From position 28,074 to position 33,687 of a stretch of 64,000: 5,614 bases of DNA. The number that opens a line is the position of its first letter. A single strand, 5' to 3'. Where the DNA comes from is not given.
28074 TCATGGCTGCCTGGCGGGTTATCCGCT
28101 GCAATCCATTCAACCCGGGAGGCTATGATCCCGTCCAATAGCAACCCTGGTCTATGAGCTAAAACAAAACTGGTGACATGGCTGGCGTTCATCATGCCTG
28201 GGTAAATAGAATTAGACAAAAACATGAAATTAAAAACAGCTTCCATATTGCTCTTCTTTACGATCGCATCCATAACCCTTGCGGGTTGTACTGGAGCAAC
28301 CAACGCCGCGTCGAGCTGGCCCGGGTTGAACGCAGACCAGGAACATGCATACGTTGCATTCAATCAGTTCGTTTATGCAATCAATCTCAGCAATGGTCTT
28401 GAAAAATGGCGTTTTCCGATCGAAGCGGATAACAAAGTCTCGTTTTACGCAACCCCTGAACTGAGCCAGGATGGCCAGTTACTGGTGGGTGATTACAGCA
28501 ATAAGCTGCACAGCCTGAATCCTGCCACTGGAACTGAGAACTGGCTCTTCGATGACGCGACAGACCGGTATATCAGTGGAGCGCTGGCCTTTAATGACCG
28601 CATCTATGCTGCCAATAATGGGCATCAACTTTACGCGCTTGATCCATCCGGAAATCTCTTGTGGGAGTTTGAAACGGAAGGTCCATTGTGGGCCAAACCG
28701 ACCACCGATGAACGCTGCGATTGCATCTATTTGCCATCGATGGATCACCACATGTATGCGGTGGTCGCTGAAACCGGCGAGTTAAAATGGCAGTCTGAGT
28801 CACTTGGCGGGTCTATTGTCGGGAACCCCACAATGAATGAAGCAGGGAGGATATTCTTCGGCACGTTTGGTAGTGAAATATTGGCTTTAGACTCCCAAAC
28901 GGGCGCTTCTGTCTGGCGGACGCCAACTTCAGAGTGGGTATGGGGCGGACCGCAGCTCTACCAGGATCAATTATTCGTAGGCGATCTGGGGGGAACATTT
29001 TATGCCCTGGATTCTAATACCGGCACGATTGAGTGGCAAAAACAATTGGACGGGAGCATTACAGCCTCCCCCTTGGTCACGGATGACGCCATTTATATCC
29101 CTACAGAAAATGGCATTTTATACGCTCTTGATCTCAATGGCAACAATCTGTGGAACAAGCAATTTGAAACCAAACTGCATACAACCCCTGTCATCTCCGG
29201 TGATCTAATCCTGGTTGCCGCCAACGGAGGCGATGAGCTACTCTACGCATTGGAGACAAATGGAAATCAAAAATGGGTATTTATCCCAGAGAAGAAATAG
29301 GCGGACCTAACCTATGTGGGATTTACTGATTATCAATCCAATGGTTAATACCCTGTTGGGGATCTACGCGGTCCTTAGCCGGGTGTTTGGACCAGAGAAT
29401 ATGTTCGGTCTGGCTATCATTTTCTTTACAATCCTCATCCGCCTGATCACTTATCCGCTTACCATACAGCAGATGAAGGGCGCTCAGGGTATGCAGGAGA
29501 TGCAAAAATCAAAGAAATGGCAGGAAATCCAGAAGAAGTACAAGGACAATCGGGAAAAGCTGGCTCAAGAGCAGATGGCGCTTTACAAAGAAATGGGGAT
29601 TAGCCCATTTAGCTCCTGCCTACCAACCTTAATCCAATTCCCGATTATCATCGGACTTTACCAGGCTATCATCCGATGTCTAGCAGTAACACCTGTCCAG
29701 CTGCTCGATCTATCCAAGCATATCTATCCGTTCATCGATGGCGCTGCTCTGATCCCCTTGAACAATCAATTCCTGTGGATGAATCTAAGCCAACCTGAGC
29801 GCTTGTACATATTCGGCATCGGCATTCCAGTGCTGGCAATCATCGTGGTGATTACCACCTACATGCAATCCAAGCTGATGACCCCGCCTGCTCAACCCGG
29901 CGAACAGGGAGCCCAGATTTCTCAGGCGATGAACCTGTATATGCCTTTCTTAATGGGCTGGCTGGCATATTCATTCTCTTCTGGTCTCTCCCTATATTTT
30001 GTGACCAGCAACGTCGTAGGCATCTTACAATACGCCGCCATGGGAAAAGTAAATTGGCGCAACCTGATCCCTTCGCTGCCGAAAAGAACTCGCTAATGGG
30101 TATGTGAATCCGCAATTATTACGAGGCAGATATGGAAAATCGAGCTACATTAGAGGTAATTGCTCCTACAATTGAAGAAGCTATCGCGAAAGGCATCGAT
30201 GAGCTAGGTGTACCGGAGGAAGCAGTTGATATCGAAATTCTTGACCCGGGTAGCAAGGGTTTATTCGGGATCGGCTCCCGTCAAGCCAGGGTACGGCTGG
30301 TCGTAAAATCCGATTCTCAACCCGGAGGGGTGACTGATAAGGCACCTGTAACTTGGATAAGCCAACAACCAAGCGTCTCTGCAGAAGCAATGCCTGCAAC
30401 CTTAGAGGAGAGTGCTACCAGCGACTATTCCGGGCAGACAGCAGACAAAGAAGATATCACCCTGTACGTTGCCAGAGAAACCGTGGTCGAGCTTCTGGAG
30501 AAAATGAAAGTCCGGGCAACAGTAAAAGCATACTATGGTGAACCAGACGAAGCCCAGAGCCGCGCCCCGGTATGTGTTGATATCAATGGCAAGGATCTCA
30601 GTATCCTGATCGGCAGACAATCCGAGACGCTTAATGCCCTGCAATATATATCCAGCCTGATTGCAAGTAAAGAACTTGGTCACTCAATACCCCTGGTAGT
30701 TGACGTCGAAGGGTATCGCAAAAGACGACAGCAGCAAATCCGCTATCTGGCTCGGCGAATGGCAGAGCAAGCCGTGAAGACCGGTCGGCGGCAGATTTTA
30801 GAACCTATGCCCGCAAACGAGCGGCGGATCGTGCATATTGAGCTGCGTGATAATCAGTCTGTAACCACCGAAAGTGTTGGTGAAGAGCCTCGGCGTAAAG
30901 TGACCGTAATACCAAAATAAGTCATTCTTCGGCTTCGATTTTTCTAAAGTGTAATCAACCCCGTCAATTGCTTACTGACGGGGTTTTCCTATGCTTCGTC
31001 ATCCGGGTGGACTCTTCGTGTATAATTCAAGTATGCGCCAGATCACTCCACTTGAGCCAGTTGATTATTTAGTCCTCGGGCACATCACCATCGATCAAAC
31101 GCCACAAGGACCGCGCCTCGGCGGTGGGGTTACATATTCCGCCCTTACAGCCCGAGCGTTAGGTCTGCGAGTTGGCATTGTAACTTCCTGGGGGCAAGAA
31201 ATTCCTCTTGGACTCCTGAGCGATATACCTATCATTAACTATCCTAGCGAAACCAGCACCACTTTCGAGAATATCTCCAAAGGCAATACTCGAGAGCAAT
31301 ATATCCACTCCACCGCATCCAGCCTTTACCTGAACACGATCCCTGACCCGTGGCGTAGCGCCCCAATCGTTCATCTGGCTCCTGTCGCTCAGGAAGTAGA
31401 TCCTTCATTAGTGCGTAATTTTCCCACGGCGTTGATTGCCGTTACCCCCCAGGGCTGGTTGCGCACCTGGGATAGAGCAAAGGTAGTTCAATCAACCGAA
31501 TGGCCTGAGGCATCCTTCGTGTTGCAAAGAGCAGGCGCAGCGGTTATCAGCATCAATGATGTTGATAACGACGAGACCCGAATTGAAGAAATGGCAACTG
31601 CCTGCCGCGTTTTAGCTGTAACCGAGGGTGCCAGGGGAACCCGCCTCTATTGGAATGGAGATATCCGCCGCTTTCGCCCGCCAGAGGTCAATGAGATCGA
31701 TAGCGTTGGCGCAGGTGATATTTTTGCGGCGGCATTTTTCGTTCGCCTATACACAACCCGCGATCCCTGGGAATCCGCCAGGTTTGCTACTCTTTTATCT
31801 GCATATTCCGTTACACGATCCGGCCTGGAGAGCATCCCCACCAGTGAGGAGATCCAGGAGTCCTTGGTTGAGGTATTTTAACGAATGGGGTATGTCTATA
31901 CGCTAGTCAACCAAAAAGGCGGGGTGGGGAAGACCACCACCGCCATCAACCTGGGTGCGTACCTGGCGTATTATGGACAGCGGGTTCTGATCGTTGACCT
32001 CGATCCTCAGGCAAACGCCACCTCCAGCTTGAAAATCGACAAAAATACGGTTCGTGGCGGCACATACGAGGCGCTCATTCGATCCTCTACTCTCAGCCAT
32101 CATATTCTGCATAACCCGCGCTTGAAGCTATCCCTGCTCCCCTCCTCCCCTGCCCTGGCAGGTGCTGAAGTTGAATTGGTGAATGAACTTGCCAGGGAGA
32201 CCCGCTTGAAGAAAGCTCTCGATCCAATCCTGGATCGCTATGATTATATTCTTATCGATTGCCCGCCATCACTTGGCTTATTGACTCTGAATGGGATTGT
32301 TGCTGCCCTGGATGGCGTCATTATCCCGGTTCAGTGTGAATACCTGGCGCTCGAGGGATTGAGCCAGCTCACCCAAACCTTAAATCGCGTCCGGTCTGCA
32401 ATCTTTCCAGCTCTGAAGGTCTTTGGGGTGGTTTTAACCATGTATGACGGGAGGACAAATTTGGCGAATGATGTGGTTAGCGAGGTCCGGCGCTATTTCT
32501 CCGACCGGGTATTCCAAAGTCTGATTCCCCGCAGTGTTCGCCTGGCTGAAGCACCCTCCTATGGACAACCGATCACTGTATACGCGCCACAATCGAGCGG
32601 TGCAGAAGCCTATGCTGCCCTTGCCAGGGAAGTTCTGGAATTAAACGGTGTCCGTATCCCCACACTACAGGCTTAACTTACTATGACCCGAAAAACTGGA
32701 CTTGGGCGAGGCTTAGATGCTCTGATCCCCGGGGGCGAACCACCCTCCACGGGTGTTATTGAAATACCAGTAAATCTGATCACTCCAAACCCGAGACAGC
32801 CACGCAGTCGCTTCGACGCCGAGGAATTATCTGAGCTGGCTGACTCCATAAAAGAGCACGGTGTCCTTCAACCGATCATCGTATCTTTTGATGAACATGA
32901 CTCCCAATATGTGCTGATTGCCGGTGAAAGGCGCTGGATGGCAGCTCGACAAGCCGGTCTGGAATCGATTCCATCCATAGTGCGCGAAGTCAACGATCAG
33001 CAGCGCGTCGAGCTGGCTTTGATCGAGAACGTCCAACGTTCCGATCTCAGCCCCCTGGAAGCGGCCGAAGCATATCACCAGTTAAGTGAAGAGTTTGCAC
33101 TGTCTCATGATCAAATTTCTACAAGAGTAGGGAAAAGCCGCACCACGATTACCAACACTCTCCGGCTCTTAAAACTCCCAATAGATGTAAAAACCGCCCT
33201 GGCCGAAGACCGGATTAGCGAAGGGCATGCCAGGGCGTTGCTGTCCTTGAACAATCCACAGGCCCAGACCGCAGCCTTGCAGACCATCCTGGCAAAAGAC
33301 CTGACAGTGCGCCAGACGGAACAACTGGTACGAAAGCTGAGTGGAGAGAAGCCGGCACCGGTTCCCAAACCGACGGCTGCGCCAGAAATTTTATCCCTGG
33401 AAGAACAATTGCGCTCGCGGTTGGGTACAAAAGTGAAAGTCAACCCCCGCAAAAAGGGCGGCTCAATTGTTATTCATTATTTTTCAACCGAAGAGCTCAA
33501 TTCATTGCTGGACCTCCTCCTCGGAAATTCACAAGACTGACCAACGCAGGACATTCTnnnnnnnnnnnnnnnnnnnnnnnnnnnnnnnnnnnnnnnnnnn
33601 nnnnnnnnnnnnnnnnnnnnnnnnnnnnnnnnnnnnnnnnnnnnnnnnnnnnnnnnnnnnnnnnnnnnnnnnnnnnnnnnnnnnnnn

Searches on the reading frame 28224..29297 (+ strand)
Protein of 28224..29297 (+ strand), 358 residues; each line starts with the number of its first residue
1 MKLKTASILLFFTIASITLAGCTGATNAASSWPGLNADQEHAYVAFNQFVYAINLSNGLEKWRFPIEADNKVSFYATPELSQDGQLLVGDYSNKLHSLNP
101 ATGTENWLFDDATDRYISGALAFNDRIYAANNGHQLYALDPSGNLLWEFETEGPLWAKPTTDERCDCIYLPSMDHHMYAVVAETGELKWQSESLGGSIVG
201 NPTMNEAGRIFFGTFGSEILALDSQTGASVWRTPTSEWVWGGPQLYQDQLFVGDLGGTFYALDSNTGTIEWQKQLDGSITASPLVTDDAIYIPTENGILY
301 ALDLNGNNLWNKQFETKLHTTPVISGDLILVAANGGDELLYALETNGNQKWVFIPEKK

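Call 36: search_protein_families(library=pfam, proteins=[window:28224-29297:+], max_evalue=0.00001)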
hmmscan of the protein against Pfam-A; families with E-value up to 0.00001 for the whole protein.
window:28224-29297:+ (358 aa): 4 families
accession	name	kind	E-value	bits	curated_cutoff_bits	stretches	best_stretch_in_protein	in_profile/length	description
PF13570.13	Beta-prop_ACSF4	-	7.5e-48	164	133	2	142-337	80-283/329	Beta-alanine-activating enzyme, beta-propeller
PF13360.13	PQQ_2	-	7.2e-43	147.3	27.6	3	179-312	7-144/233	Outer membrane protein assembly factor BamB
PF01011.28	PQQ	-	6e-14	52.1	26.7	0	69-114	44-88/595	Glucose/ethanol/alcohol dehydrogenase, beta-propeller domain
PF25292.1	Beta-prop_CGLA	-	5e-11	43.1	26.8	0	257-349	9-108/316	Lambda-carrageenase beta-propeller domain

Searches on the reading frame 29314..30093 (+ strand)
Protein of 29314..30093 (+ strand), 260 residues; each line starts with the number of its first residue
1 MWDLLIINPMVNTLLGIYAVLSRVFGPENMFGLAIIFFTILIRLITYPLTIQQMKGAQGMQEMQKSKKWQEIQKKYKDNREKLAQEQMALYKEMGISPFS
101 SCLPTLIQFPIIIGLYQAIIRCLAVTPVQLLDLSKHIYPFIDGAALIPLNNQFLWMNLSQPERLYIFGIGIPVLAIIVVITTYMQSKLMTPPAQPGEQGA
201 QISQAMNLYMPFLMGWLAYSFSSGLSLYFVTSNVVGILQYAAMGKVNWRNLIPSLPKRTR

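Call 36: search_protein_families(library=pfam, proteins=[window:29314-30093:+], max_evalue=0.00001)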
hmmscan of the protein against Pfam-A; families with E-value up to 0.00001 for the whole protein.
window:29314-30093:+ (260 aa): 1 family
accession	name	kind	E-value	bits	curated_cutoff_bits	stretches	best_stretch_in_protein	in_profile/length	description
PF02096.25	60KD_IMP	-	5.1e-47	160.3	35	1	31-242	1-160/163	60Kd inner membrane protein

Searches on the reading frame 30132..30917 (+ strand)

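Call 36: search_protein_families(library=pfam, proteins=[window:30132-30917:+], max_evalue=0.00001)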
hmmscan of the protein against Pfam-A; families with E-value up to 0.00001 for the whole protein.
window:30132-30917:+ (262 aa): 3 families
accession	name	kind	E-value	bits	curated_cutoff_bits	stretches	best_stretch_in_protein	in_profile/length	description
PF14804.11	Jag_N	-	1.1e-17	64.7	25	1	11-57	3-49/50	Jag N-terminus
PF01424.28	R3H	-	1.3e-16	60.7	26.8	1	202-261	2-60/60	R3H domain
PF13083.13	KH_KhpA-B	-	1e-07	32.2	32.1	1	140-181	24-65/73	KhpA/KhpB, KH domain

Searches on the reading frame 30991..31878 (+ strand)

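Call 36: search_protein_families(library=pfam, proteins=[window:30991-31878:+], max_evalue=0.00001)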
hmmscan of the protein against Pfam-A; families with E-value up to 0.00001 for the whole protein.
window:30991-31878:+ (296 aa): 1 family
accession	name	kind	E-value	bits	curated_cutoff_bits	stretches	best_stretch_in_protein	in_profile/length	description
PF00294.29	PfkB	-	2.3e-13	50.6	25.8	1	173-281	193-297/302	pfkB family carbohydrate kinase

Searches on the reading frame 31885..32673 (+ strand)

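Call 36: search_protein_families(library=pfam, proteins=[window:31885-32673:+], max_evalue=0.00001)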
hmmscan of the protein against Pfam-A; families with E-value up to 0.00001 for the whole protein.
window:31885-32673:+ (263 aa): 7 families
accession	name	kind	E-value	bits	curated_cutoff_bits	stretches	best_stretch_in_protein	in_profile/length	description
PF13614.12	AAA_31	-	1e-58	198.6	27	1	6-179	5-177/177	AAA domain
PF01656.29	CbiA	-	7.6e-29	100.6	25.4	1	6-230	2-125/125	CobQ/CobB/MinD/ParA nucleotide binding domain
PF06564.18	CBP_BcsQ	-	5.9e-16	59.1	21.3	1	9-248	8-231/234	Cellulose biosynthesis protein BcsQ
PF00142.24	Fer4_NifH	-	5.6e-11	42.9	25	1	10-49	7-46/271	4Fe-4S iron sulfur cluster binding proteins, NifH/frxC family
PF09140.17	MipZ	-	2.8e-10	40.4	20.7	1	6-172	4-152/262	ATPase MipZ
PF10609.15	ParA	-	1.6e-09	38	27.1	0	6-40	7-41/246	NUBPL iron-transfer P-loop NTPase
PF02374.21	ArsA_ATPase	-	1.7e-07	31.2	24.3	1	7-50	5-48/305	Anion-transporting ATPase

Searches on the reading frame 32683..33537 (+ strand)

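Call 36: search_protein_families(library=pfam, proteins=[window:32683-33537:+], max_evalue=0.00001)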
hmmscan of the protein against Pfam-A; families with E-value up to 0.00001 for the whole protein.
window:32683-33537:+ (285 aa): 3 families
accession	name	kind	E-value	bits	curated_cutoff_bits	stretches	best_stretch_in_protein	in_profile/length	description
PF17762.8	HTH_ParB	-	1.1e-36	125.5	22.6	1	121-219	2-100/102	ParB HTH domain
PF02195.25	ParB_N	-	4.4e-34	116.9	26.3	1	25-118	3-95/95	ParB N-terminal domain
PF23552.2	ParB_C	-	8.3e-14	51.2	23.8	1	233-279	2-49/50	ParB dimerisation domain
